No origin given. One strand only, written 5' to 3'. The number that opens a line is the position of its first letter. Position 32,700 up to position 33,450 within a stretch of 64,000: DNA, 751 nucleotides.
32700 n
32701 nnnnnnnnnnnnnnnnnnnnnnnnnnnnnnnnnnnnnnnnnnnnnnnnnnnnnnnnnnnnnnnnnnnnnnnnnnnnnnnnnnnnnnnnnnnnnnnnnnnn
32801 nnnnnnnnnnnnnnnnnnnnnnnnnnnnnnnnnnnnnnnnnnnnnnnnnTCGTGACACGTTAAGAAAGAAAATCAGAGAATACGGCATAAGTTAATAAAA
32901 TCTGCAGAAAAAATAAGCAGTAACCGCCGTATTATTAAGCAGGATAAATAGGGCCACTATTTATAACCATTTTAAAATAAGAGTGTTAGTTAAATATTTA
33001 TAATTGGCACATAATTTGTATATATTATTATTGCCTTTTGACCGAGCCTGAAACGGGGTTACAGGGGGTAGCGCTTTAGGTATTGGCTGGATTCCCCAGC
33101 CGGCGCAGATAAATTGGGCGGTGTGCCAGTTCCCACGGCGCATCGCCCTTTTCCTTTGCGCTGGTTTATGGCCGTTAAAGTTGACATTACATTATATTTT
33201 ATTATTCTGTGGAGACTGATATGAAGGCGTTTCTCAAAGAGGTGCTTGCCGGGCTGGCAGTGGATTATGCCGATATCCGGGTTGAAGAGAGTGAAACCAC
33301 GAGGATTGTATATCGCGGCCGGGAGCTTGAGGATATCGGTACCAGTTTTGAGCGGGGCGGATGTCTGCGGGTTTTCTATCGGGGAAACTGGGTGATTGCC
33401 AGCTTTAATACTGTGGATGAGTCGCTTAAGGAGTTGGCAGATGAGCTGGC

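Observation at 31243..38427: Sigma-54 activator with atypical sensor domain next to a sigma-54-like promoter driving a tldD-pmbA-Lon-like proteolysis operon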

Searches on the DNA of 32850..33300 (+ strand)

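Call 6: search_rna_families(source=window, start=32850, end=33300, threshold=evalue, max_evalue=10)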
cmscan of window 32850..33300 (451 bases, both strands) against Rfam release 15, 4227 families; matches with E-value up to 10: 5.
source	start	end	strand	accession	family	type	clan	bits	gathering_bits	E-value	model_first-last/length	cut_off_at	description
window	33051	33154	+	RF02354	BjrC80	Gene; sRNA;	-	15.5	80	1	1-162/162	no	Bradyrhizobiaceae sRNA BjrC80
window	32888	32984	-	RF00834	mir-268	Gene; miRNA;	-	15.3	47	9.9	1-89/89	no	mir-268 microRNA precursor family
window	32942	32964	-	RF00837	mir-251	Gene; miRNA;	CL00135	14.5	45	5.4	1-61/61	no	microRNA mir-251 microRNA precursor family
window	33060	33135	-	RF02959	DUF3085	Cis-reg;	-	14.4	40.6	5.4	1-76/76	no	DUF3085 RNA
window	32879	32933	-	RF02450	ncr1175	Gene; sRNA;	-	14.2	60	6.2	1-60/110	no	Bacillus sRNA ncr1175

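Call 48: build_rna_model(alignment_id=A6)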
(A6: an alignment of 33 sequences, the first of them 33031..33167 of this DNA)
Model R1 built from alignment A6 (33 sequences, 175 columns); structure: RNAalifold consensus.
model positions 152; base pairs 16; branch points 1; effective number of sequences 4.66; information 0.59 bits per position. Calibrated on 0.2 Mb of random sequence (short: E-values are rough).
structure used (alignment columns):
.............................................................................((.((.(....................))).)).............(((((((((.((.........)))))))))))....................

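Call 49: search_with_rna_model(model_id=R1, sources=[window, L001, L003, L005, L007, L008, L009, L010, L011, L091, L092, L093, L094, L095, L097, L098, L099, L100, L101, L102, L103, L104, L106, L107, L108, L109, L110, L111, L112, L113, L114, L115, L116, L119, L120, L121, L122, L123, L124, L125, L126, L127, L128, L130, L131, L132, L133, L134, L135, L136, L012, L015, L017, L018, L019, L021, L024, L026, L027, L028, L029, L030, L031, L033, L034, L035, L036, L037, L041, L044, L047, L051, L052, L053, L054, L057, L058, L059, L062, L063, L065, L066, L068, L069, L070, L073, L076, L077, L078, L079, L081, L083, L084, L085, L090], max_evalue=1, make_alignment=true)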
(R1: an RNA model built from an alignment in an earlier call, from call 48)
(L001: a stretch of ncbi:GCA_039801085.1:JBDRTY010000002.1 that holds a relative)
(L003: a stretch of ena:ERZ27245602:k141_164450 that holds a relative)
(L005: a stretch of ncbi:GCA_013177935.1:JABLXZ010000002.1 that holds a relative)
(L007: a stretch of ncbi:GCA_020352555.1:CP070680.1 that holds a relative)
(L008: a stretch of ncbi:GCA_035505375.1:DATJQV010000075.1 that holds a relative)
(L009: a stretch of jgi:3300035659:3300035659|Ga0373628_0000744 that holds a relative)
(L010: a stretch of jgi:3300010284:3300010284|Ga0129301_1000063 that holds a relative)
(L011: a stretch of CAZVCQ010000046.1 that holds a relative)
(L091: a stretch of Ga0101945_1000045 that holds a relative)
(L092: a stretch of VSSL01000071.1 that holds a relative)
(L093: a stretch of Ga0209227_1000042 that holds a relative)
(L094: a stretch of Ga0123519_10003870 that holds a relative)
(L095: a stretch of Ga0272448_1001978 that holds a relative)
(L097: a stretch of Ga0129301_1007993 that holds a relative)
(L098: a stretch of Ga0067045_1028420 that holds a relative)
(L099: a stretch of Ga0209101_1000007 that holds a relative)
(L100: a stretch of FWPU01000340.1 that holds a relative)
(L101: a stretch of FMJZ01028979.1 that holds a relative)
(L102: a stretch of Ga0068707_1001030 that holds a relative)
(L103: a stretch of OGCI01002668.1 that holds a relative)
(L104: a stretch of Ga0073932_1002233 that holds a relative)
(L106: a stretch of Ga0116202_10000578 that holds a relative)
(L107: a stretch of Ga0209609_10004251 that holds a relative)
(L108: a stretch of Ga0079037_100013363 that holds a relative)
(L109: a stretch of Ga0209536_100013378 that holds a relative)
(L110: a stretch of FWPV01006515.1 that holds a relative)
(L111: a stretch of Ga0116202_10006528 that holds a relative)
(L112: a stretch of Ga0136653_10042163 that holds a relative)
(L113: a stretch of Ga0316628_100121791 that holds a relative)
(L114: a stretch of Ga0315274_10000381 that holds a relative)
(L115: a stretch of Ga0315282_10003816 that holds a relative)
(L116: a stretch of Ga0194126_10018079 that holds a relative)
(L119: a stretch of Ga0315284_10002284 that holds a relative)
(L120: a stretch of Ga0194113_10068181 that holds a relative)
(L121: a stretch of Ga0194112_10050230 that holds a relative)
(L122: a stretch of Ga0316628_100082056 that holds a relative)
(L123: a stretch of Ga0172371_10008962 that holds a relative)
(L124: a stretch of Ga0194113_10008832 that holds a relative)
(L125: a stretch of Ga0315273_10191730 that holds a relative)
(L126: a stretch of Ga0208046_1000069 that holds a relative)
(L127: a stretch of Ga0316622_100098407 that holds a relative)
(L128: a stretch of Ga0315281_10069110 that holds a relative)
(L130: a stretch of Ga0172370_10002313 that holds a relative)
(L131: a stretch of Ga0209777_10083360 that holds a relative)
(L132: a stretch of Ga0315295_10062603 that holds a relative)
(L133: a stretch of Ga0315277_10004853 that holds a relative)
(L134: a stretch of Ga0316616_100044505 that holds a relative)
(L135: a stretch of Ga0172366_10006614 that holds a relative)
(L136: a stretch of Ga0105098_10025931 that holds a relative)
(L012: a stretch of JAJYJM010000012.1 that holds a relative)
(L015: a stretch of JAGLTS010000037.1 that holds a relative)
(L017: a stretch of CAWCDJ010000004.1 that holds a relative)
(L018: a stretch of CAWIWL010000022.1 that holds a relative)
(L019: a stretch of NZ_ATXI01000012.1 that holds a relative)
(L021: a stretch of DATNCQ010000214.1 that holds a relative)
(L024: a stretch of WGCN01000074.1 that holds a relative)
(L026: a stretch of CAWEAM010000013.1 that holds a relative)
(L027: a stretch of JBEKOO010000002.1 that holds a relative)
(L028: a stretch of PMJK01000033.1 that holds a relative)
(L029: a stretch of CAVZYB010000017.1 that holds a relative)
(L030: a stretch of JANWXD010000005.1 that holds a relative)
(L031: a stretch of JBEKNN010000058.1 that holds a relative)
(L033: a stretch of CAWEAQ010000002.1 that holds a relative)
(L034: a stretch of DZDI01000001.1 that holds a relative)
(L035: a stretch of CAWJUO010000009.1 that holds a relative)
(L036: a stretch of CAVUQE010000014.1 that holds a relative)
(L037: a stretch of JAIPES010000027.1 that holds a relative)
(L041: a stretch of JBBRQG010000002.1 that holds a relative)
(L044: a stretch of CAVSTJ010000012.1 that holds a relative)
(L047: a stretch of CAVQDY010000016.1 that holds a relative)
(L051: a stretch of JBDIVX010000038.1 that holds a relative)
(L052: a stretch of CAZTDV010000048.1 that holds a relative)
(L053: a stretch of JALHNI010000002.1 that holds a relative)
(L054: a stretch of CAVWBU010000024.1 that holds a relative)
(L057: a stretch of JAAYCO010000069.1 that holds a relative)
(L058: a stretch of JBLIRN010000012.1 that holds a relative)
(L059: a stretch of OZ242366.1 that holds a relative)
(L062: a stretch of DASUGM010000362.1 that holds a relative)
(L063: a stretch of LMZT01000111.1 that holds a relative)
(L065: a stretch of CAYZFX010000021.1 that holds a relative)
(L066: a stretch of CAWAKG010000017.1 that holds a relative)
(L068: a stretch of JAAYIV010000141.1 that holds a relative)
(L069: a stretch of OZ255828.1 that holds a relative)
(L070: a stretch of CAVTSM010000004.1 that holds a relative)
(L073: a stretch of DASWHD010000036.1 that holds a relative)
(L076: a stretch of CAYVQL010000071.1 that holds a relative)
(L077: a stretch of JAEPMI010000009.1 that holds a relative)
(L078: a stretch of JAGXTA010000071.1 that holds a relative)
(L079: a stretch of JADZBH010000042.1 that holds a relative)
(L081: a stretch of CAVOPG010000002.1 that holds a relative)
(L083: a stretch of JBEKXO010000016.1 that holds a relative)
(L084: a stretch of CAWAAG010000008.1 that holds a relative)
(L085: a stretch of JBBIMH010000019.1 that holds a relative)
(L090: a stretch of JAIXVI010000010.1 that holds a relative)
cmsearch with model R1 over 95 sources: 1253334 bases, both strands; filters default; matches with E-value up to 1: 62.
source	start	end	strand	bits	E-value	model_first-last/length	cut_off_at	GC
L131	977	1128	+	160.9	4.4e-45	1-152/152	no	0.61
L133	7840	7991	+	156.4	9.2e-44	1-152/152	no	0.62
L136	818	970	+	154.3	3.7e-43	1-152/152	no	0.62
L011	1559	1710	+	153.3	7.2e-43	1-152/152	no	0.58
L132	2100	2252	+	150.2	6.1e-42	1-152/152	no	0.63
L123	7843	7994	+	149.5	9.7e-42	1-152/152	no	0.59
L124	2109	2258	+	148.3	2.2e-41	1-152/152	no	0.63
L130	7835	7987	+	147.5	3.7e-41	1-152/152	no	0.61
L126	5473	5624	+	144.9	2.2e-40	1-152/152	no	0.6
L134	2064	2216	+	144.5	2.9e-40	1-152/152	no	0.63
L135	1876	2027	+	141.8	1.7e-39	1-152/152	no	0.64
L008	11834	11986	+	137.1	4.3e-38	1-152/152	no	0.61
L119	1085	1237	+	132.8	7.9e-37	1-152/152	no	0.6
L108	2849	2990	+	124.5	2.1e-34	1-152/152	no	0.6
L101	995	1142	+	124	3e-34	1-152/152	no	0.53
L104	7785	7933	+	120.5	3.3e-33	1-152/152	no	0.62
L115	7779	7920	+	120.3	3.7e-33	1-152/152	no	0.65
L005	11779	11924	+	114.7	1.6e-31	1-152/152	no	0.6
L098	7762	7906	+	113.2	4.7e-31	1-152/152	no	0.61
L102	7776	7929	+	110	4e-30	1-152/152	no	0.58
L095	7787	7930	+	107.6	2.1e-29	1-152/152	no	0.53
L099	7759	7903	+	107.5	2.3e-29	1-152/152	no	0.6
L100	7884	8030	+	107.3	2.5e-29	1-152/152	no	0.63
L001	11744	11881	+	102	9e-28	1-152/152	no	0.58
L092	7737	7876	+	101.8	1e-27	1-152/152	no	0.56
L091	7733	7870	+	95.6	7.2e-26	1-152/152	no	0.54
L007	11852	12009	+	92.1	7.7e-25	1-152/152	no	0.63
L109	3342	3499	+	90.8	1.8e-24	1-152/152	no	0.63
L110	7773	7910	+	88.5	8.6e-24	1-152/152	no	0.64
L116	2012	2147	+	85.7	5.9e-23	1-152/152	no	0.62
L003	11792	11939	+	84.5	1.3e-22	1-152/152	no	0.49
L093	7752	7896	+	73.3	2.5e-19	1-152/152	no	0.5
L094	7752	7896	+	72.8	3.6e-19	1-152/152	no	0.51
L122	1533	1675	+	45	5.4e-11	1-152/152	no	0.68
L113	2833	2975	+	33.8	1.1e-07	1-152/152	no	0.67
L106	4248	4299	+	25.5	2.9e-05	1-152/152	no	0.65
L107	7491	7542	+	25.5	2.9e-05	1-152/152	no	0.65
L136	900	1066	-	23.9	8.9e-05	1-152/152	no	0.65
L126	5574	5613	-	22.5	0.00022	93-132/152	no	0.7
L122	1628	1665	-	20.5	0.00085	89-132/152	no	0.71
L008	11936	11967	-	20.4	0.00095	101-132/152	no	0.75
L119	1187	1226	-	19.1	0.0022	93-132/152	no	0.75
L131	1078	1121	-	19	0.0024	89-132/152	no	0.75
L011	1660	1700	-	18.1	0.0043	92-132/152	no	0.68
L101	1092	1130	-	17.9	0.0051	94-132/152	no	0.59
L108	2920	3108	-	17.3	0.0075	1-152/152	no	0.59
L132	2202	2243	-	17.2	0.0082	91-132/152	no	0.76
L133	7941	7982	-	17.2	0.0082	91-132/152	no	0.76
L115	7869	7908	-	16.6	0.013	94-132/152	no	0.73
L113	2908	2984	-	16.5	0.013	68-152/152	5'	0.73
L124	2208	2243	-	16.1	0.017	97-132/152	no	0.81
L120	1264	1303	+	16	0.018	1-152/152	no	0.57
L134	2146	2292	-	15.8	0.022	1-152/152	no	0.63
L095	7860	7948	-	15.5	0.026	62-152/152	no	0.49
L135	1977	2018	-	14.7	0.043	91-132/152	no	0.76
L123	7944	7982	-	14.5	0.052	94-132/152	no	0.69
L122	1929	2025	+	14.2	0.061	48-152/152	no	0.69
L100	7980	8021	-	14.2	0.064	91-132/152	no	0.69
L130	7929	8001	-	13.6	0.093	68-140/152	no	0.67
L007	11959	12002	-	13.5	0.1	89-132/152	no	0.75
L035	14147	14235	-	11.1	0.52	1-152/152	no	0.53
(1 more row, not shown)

Alignment A7: 62 matches aligned to the model, 258 columns, each read 5' to 3' on its own strand. Consensus structure (alignment columns), stored with it:
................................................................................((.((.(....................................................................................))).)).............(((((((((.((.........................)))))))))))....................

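Call 57: search_with_rna_model(model_id=R1, sources=[window, L001, L003, L005, L007, L008, L011, L091, L092, L093, L095, L098, L099, L100, L101, L102, L104, L108, L109, L110, L113, L115, L116, L119, L122, L123, L124, L126, L130, L131, L132, L133, L134, L135, L136], max_evalue=0.000001, make_alignment=true)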
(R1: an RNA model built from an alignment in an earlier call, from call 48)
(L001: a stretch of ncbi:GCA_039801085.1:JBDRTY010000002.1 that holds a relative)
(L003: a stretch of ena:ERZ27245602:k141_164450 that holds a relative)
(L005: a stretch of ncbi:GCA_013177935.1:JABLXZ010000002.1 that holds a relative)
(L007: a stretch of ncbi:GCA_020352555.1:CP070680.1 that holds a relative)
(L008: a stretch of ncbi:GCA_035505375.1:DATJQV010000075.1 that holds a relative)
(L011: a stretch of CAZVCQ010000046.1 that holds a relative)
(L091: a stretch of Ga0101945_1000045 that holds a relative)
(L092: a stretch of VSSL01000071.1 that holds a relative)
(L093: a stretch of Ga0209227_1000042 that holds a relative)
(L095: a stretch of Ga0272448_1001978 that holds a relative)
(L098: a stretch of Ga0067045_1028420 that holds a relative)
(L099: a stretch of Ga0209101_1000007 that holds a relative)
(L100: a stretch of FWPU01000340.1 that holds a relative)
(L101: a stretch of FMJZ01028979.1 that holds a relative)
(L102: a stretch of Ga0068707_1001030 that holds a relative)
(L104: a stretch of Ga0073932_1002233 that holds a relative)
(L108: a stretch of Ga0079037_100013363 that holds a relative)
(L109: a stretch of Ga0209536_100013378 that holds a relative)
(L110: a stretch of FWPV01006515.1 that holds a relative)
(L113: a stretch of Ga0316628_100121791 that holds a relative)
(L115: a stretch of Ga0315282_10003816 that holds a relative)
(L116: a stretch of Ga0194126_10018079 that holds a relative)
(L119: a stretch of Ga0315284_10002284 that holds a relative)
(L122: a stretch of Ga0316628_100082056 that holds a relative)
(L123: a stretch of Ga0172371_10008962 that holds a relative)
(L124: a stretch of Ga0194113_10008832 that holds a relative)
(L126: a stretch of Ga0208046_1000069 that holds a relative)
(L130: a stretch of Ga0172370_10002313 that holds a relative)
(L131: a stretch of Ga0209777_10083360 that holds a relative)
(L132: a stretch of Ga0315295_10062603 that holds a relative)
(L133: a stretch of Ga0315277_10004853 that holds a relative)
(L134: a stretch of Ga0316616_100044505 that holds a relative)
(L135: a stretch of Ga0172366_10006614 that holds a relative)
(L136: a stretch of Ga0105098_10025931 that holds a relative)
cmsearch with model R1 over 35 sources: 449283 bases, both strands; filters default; matches with E-value up to 0.000001: 35.
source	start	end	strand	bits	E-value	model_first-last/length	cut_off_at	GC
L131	977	1128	+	160.9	1.6e-45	1-152/152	no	0.61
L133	7840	7991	+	156.4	3.3e-44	1-152/152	no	0.62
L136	818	970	+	154.3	1.3e-43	1-152/152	no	0.62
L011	1559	1710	+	153.3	2.6e-43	1-152/152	no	0.58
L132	2100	2252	+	150.2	2.2e-42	1-152/152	no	0.63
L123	7843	7994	+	149.5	3.5e-42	1-152/152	no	0.59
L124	2109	2258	+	148.3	8e-42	1-152/152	no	0.63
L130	7835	7987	+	147.5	1.3e-41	1-152/152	no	0.61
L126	5473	5624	+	144.9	7.9e-41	1-152/152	no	0.6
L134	2064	2216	+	144.5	1.1e-40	1-152/152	no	0.63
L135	1876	2027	+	141.8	6.2e-40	1-152/152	no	0.64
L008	11834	11986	+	137.1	1.5e-38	1-152/152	no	0.61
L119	1085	1237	+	132.8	2.8e-37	1-152/152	no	0.6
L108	2849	2990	+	124.5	7.7e-35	1-152/152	no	0.6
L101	995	1142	+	124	1.1e-34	1-152/152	no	0.53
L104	7785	7933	+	120.5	1.2e-33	1-152/152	no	0.62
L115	7779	7920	+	120.3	1.3e-33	1-152/152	no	0.65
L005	11779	11924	+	114.7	5.9e-32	1-152/152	no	0.6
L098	7762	7906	+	113.2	1.7e-31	1-152/152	no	0.61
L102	7776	7929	+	110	1.4e-30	1-152/152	no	0.58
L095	7787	7930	+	107.6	7.6e-30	1-152/152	no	0.53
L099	7759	7903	+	107.5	8.1e-30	1-152/152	no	0.6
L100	7884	8030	+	107.3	8.9e-30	1-152/152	no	0.63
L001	11744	11881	+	102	3.2e-28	1-152/152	no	0.58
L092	7737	7876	+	101.8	3.7e-28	1-152/152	no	0.56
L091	7733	7870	+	95.6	2.6e-26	1-152/152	no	0.54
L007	11852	12009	+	92.1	2.8e-25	1-152/152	no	0.63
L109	3342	3499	+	90.8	6.4e-25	1-152/152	no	0.63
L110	7773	7910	+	88.5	3.1e-24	1-152/152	no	0.64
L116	2012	2147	+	85.7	2.1e-23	1-152/152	no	0.62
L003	11792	11939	+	84.5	4.7e-23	1-152/152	no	0.49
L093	7752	7896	+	73.3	8.8e-20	1-152/152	no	0.5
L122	1533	1675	+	45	1.9e-11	1-152/152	no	0.68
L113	2833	2975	+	33.8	3.8e-08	1-152/152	no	0.67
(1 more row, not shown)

Alignment A8: 35 matches aligned to the model, 179 columns, each read 5' to 3' on its own strand. Consensus structure (alignment columns), stored with it:
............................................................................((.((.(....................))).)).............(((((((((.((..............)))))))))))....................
